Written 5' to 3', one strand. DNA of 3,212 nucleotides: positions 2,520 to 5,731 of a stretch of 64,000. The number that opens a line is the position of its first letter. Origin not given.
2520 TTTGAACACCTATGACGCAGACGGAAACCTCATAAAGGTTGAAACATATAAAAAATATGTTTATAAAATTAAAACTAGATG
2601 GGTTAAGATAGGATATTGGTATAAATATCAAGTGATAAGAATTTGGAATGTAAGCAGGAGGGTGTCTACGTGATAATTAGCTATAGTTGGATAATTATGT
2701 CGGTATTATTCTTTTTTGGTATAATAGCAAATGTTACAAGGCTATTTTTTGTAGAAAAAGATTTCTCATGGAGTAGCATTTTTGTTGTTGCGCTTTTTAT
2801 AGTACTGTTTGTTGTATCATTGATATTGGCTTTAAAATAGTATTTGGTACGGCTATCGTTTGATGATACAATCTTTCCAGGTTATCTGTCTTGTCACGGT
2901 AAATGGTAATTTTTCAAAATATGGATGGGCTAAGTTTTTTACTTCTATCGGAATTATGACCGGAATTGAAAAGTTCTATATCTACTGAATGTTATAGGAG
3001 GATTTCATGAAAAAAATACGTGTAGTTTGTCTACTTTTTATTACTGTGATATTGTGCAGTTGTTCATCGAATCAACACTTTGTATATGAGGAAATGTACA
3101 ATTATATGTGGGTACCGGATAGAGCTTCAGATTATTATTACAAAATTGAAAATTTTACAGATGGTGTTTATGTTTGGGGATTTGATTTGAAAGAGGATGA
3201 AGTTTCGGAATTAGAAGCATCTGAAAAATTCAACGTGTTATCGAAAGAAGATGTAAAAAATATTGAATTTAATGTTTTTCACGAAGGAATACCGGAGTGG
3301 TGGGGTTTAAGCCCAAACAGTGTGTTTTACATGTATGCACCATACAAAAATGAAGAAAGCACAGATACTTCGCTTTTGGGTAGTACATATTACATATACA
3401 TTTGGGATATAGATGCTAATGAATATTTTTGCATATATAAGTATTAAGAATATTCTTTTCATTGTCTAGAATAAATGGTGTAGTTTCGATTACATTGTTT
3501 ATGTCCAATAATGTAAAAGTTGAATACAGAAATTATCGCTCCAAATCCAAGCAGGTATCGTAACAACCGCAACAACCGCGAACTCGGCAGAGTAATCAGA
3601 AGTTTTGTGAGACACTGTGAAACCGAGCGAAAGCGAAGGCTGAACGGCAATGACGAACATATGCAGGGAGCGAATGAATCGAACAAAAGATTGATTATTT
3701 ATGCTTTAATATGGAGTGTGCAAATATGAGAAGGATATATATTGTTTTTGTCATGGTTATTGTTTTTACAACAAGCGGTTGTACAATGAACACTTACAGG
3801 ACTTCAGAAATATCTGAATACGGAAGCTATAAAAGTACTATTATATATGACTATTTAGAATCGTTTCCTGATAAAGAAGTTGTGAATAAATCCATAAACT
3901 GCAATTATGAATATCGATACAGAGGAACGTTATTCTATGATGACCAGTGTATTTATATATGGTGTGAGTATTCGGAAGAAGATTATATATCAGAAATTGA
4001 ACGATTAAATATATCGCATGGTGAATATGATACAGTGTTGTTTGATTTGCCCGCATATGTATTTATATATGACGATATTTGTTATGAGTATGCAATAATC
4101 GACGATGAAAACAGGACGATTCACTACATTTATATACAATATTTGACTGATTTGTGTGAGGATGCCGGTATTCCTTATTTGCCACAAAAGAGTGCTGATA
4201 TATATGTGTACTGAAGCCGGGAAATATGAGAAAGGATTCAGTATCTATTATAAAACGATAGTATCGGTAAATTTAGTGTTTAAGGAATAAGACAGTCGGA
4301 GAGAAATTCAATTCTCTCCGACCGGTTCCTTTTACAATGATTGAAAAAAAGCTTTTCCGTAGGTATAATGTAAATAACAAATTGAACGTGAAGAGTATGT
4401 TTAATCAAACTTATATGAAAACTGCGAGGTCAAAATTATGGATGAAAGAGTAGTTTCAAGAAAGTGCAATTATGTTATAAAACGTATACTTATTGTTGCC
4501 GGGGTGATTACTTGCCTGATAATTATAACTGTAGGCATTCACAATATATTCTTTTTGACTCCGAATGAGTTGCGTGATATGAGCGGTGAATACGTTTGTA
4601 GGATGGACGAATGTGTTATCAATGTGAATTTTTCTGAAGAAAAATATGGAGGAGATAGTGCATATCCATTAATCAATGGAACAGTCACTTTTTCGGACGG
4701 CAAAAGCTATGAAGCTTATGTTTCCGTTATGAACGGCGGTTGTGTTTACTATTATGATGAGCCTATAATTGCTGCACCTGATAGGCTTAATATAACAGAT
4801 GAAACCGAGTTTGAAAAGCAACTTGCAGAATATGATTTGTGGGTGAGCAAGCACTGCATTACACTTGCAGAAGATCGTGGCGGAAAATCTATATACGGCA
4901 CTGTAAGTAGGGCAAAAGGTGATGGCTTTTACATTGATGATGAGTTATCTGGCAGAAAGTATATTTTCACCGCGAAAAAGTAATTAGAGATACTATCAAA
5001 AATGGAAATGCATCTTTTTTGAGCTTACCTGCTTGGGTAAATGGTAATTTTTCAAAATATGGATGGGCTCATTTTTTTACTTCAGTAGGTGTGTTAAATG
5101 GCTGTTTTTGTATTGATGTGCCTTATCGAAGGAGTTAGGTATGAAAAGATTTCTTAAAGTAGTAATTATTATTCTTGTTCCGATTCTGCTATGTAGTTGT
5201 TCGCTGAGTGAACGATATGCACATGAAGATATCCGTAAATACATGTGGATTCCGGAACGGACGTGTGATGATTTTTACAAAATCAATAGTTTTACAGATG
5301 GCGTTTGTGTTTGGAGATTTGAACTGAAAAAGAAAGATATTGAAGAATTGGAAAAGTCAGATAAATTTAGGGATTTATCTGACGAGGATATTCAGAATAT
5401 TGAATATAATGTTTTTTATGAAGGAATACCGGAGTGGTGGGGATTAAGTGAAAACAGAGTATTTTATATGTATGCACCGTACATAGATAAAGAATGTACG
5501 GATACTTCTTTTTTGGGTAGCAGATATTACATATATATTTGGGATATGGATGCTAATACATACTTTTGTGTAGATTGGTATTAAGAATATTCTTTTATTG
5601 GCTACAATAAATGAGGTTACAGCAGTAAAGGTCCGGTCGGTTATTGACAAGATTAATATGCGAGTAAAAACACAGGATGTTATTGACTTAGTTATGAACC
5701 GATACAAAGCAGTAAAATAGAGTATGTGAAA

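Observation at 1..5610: Decaying array of orphan Rhs/WapA-type toxin 3-prime cassettes, each paired with a small membrane or lipoprotein gene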

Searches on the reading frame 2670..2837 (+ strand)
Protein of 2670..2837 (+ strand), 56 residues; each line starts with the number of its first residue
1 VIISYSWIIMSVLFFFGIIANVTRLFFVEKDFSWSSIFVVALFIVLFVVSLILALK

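Call 7: search_protein_families(library=pfam, max_evalue=1, proteins=[window:2670-2837:+])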
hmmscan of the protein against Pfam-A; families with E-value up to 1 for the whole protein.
window:2670-2837:+ (56 aa): 2 families
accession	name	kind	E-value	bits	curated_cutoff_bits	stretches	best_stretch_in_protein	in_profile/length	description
PF08370.16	PDR_assoc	-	0.033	14.4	24.9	1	24-56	21-53/65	Plant PDR ABC transporter associated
PF07666.16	MpPF26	-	0.6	10.6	37.2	1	3-35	4-37/75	M penetrans paralogue family 26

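Call 8: search_protein_families(library=ncbifam, max_evalue=1, proteins=[window:2670-2837:+])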
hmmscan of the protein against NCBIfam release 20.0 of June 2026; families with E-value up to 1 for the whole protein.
window:2670-2837:+ (56 aa): 2 families
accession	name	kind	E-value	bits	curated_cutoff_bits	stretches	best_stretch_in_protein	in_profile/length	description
TIGR03063.1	srtB_target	domain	0.4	10.7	18.15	0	41-53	11-23/29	sortase B protein-sorting domain-containing protein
TIGR01218.1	Gpos_tandem_5TM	subfamily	0.77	9.5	35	1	8-54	67-113/208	tandem five-TM protein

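Call 68: search_protein_families(library=ncbifam, max_evalue=0.01, proteins=[L069:1355-7627:+])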
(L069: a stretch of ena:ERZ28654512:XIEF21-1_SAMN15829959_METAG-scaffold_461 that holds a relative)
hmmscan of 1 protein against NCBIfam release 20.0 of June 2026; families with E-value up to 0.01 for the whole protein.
L069:1355-7627:+ (2091 aa): 4 families
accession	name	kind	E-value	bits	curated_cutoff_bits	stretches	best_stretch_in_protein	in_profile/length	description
NF033679.1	DNRLRE_dom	domain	3.7e-19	69.4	34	1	303-468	2-163/164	DNRLRE domain-containing protein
TIGR03696.1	Rhs_assc_core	domain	2.4e-18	66.4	32.5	1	1824-1917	1-75/76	RHS repeat-associated core domain-containing protein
TIGR01643.1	YD_repeat_2x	repeat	6.1e-14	51.8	15.8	2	1293-1333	1-41/42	YD repeat-containing protein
NF041261.1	RHS_core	equivalog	8.1e-06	23.9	2000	1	1798-1915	1158-1258/1261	RHS element core protein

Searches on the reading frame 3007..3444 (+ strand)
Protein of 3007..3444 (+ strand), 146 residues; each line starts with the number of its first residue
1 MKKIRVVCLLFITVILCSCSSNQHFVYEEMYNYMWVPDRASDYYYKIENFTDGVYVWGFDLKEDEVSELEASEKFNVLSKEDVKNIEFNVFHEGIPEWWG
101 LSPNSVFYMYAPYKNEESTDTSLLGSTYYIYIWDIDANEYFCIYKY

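Call 7: search_protein_families(library=pfam, max_evalue=1, proteins=[window:3007-3444:+])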
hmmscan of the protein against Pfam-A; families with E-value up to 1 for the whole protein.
window:3007-3444:+ (146 aa): 1 family
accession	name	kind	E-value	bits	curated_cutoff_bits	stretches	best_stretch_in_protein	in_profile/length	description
PF09612.15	HtrL_YibB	-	0.0068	16.5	24.1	1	42-86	149-193/267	Bacterial protein of unknown function (HtrL_YibB)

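Call 8: search_protein_families(library=ncbifam, max_evalue=1, proteins=[window:3007-3444:+])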
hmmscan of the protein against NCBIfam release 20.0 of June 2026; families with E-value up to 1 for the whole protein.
window:3007-3444:+ (146 aa): 2 families
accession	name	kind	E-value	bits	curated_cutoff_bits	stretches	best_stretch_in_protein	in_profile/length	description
TIGR02192.1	HtrL_YibB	equivalog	0.021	14.5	264.9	1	42-89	143-189/270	protein YibB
NF053773.1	BSAP5i_fam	equivalog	0.09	12.8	150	1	1-24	1-24/135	BSAP-5i family immunity protein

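Call 11: find_encoding_contigs(protein=window:3007-3444:+, flank=10000, max_places=8)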
Protein window:3007-3444:+ (146 aa): 8 contigs read that carry it; 6 places shown.
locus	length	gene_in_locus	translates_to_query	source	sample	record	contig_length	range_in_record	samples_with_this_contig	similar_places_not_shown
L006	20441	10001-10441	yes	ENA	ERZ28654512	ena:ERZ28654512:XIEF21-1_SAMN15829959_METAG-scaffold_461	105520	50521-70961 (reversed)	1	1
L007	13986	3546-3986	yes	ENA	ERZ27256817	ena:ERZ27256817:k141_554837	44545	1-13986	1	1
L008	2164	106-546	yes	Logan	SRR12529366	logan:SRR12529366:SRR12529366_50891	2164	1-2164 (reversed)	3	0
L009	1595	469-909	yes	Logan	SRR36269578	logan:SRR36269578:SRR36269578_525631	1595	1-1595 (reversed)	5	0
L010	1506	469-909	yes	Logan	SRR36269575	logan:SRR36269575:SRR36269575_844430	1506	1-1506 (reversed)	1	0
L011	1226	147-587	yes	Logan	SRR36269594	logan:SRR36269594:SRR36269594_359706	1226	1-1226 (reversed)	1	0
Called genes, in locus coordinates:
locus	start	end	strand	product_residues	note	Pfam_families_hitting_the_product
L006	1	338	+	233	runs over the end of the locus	-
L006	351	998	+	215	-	-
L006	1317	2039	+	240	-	PF05593:RHS_repeat (faint), PF25023:TEN_YD-shell (faint)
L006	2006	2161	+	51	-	-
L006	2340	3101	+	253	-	PF24738:DUF7689 (weak)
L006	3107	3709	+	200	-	-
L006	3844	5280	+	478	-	PF25023:TEN_YD-shell, PF05593:RHS_repeat (weak)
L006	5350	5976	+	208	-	-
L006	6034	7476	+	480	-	PF25023:TEN_YD-shell, PF05593:RHS_repeat (weak)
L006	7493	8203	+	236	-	-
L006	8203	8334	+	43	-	-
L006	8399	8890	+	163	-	-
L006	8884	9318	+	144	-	-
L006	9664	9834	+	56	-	-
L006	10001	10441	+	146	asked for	-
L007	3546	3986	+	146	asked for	-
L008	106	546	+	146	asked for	-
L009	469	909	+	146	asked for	-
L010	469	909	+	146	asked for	-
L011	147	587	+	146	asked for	-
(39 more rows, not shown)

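Call 40: find_related_loci(query=A2, collection=metagenome_contigs, flank=6000)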
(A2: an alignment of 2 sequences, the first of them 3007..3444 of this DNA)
Query A2 (146 aa) in metagenome_contigs; peptide patterns used: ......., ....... (x = any residue, [..] = any of these).
147 stretches matched a pattern, but none encodes a relative of the query by tblastn (E <= 1e-3).
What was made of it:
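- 3007..3447 (+): Lipoprotein D (146 aa, LCSC lipobox, AGGAGG ribosome-binding site). No relative in JGI metagenomes (call 40).
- Tried and rejected: JGI metagenome scans found no relative of the D/G lipoproteins (call 40).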

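Call 68: search_protein_families(library=ncbifam, max_evalue=0.01, proteins=[L069:1355-7627:+])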
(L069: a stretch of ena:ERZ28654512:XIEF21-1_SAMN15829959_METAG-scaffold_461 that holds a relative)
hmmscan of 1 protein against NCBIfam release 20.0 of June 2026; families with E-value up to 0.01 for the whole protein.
L069:1355-7627:+ (2091 aa): 4 families
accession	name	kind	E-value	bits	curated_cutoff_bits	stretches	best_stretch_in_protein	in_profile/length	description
NF033679.1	DNRLRE_dom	domain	3.7e-19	69.4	34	1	303-468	2-163/164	DNRLRE domain-containing protein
TIGR03696.1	Rhs_assc_core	domain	2.4e-18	66.4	32.5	1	1824-1917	1-75/76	RHS repeat-associated core domain-containing protein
TIGR01643.1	YD_repeat_2x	repeat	6.1e-14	51.8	15.8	2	1293-1333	1-41/42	YD repeat-containing protein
NF041261.1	RHS_core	equivalog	8.1e-06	23.9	2000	1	1798-1915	1158-1258/1261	RHS element core protein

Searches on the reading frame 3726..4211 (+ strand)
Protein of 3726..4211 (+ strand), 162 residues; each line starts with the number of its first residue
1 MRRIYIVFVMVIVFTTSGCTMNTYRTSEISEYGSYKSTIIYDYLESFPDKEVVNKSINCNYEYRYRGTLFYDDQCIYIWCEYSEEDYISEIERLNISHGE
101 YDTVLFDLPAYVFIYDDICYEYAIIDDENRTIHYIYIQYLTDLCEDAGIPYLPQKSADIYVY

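Call 7: search_protein_families(library=pfam, max_evalue=1, proteins=[window:3726-4211:+])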
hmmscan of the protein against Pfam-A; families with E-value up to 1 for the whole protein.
window:3726-4211:+ (162 aa): 0 families

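Call 8: search_protein_families(library=ncbifam, max_evalue=1, proteins=[window:3726-4211:+])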
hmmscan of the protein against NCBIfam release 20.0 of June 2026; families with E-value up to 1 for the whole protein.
window:3726-4211:+ (162 aa): 0 families

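Call 68: search_protein_families(library=ncbifam, max_evalue=0.01, proteins=[L069:1355-7627:+])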
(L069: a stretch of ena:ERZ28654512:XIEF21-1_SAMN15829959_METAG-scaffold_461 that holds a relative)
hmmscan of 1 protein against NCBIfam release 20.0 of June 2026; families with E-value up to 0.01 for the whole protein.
L069:1355-7627:+ (2091 aa): 4 families
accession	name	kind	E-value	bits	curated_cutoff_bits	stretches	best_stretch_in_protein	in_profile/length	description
NF033679.1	DNRLRE_dom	domain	3.7e-19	69.4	34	1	303-468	2-163/164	DNRLRE domain-containing protein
TIGR03696.1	Rhs_assc_core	domain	2.4e-18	66.4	32.5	1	1824-1917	1-75/76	RHS repeat-associated core domain-containing protein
TIGR01643.1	YD_repeat_2x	repeat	6.1e-14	51.8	15.8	2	1293-1333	1-41/42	YD repeat-containing protein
NF041261.1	RHS_core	equivalog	8.1e-06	23.9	2000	1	1798-1915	1158-1258/1261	RHS element core protein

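Call 72: search_protein_families(library=pfam, alignment_id=A7, max_evalue=0.01)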
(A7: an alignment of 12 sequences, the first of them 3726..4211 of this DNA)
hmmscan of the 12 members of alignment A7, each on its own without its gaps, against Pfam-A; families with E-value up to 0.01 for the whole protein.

A. member 1, window:3726-4211:+ (162 aa): 0 families

B. families by the number of members that match (of 12 scanned): 1 family
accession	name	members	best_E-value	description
PF14178.11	YppF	1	0.004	YppF-like protein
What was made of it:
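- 3726..4214 (+): Lipoprotein E (162 aa, TSGC lipobox). No Pfam family (call 72).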

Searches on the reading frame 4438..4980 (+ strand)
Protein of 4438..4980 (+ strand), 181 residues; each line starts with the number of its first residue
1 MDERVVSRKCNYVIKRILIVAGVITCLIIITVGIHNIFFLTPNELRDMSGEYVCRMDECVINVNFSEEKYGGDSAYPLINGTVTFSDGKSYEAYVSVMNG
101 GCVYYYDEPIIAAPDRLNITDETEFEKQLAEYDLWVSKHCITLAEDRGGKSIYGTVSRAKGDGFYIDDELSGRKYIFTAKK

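Call 7: search_protein_families(library=pfam, max_evalue=1, proteins=[window:4438-4980:+])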
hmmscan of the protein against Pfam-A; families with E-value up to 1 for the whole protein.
window:4438-4980:+ (181 aa): 0 families

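Call 8: search_protein_families(library=ncbifam, max_evalue=1, proteins=[window:4438-4980:+])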
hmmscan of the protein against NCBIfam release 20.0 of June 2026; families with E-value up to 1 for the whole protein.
window:4438-4980:+ (181 aa): 0 families

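Call 68: search_protein_families(library=ncbifam, max_evalue=0.01, proteins=[L069:1355-7627:+])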
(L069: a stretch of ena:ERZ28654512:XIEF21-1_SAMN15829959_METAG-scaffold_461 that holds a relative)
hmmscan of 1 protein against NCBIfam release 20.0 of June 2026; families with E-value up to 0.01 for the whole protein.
L069:1355-7627:+ (2091 aa): 4 families
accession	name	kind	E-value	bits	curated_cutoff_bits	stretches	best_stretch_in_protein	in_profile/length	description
NF033679.1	DNRLRE_dom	domain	3.7e-19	69.4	34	1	303-468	2-163/164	DNRLRE domain-containing protein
TIGR03696.1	Rhs_assc_core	domain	2.4e-18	66.4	32.5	1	1824-1917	1-75/76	RHS repeat-associated core domain-containing protein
TIGR01643.1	YD_repeat_2x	repeat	6.1e-14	51.8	15.8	2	1293-1333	1-41/42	YD repeat-containing protein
NF041261.1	RHS_core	equivalog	8.1e-06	23.9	2000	1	1798-1915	1158-1258/1261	RHS element core protein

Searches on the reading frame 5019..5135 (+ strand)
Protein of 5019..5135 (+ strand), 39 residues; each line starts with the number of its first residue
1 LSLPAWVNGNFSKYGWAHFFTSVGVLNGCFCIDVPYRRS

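Call 62: find_related_loci(query=A5, collection=metagenome_contigs, flank=5000)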
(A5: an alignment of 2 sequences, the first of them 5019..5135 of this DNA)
Query A5 (39 aa) in metagenome_contigs; peptide patterns used: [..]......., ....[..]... (x = any residue, [..] = any of these).
94 stretches matched a pattern; 2 encode a relative of the query (tblastn E <= 1e-3); 2 distinct loci.
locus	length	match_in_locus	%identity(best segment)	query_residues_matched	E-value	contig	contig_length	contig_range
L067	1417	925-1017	39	4-34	4e-6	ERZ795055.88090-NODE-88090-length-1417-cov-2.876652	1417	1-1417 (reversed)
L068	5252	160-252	39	4-34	4e-6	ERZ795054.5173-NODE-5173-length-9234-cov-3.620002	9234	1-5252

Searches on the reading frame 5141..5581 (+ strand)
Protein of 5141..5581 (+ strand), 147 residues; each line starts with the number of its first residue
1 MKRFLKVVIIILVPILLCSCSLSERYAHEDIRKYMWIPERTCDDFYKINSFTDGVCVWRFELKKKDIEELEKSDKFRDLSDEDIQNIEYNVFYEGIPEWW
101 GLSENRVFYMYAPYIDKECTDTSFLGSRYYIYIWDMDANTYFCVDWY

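Call 7: search_protein_families(library=pfam, max_evalue=1, proteins=[window:5141-5581:+])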
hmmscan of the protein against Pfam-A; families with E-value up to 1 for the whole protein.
window:5141-5581:+ (147 aa): 1 family
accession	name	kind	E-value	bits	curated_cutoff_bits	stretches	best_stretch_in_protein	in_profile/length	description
PF15086.11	UPF0542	-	0.07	13.4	27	1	4-27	19-42/68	Uncharacterised protein family UPF0542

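Call 8: search_protein_families(library=ncbifam, max_evalue=1, proteins=[window:5141-5581:+])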
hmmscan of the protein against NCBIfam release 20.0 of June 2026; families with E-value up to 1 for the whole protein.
window:5141-5581:+ (147 aa): 0 families

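Call 34: find_encoding_contigs(protein=window:5141-5581:+, flank=6000, max_places=8)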
Protein window:5141-5581:+ (147 aa): 6 contigs read that carry it; 3 places shown.
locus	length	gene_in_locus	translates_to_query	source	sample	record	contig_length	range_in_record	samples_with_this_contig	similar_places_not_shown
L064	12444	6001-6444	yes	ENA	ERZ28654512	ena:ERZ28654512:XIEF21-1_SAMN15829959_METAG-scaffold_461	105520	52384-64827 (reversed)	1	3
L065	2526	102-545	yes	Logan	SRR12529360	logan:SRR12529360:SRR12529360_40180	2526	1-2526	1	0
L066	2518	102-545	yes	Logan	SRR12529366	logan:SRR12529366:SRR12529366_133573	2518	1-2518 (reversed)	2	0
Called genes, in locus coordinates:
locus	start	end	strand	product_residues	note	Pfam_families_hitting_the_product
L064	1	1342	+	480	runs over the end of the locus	PF25023:TEN_YD-shell, PF05593:RHS_repeat (weak)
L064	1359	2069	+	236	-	-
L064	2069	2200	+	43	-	-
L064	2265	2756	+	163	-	-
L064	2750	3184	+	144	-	-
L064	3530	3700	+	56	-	-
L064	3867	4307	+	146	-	-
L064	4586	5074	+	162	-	-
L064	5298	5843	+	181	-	-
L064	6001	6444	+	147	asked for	-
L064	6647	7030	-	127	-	PF01648:ACPS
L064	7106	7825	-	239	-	-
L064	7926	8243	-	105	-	PF10704:DUF2508 (weak)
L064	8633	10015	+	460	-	PF13353:Fer4_12, PF04055:Radical_SAM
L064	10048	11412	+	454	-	PF01276:OKR_DC_1, PF00266:Aminotran_5, PF01053:Cys_Met_Meta_PP (weak), PF03711:OKR_DC_1_C (weak)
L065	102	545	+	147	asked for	-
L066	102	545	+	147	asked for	-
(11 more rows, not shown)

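Call 68: search_protein_families(library=ncbifam, max_evalue=0.01, proteins=[L069:1355-7627:+])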
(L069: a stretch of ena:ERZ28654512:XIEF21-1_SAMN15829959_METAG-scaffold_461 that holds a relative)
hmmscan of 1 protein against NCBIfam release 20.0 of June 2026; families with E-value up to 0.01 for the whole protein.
L069:1355-7627:+ (2091 aa): 4 families
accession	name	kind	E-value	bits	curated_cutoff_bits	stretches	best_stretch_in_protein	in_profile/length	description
NF033679.1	DNRLRE_dom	domain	3.7e-19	69.4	34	1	303-468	2-163/164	DNRLRE domain-containing protein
TIGR03696.1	Rhs_assc_core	domain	2.4e-18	66.4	32.5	1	1824-1917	1-75/76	RHS repeat-associated core domain-containing protein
TIGR01643.1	YD_repeat_2x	repeat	6.1e-14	51.8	15.8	2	1293-1333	1-41/42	YD repeat-containing protein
NF041261.1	RHS_core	equivalog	8.1e-06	23.9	2000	1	1798-1915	1158-1258/1261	RHS element core protein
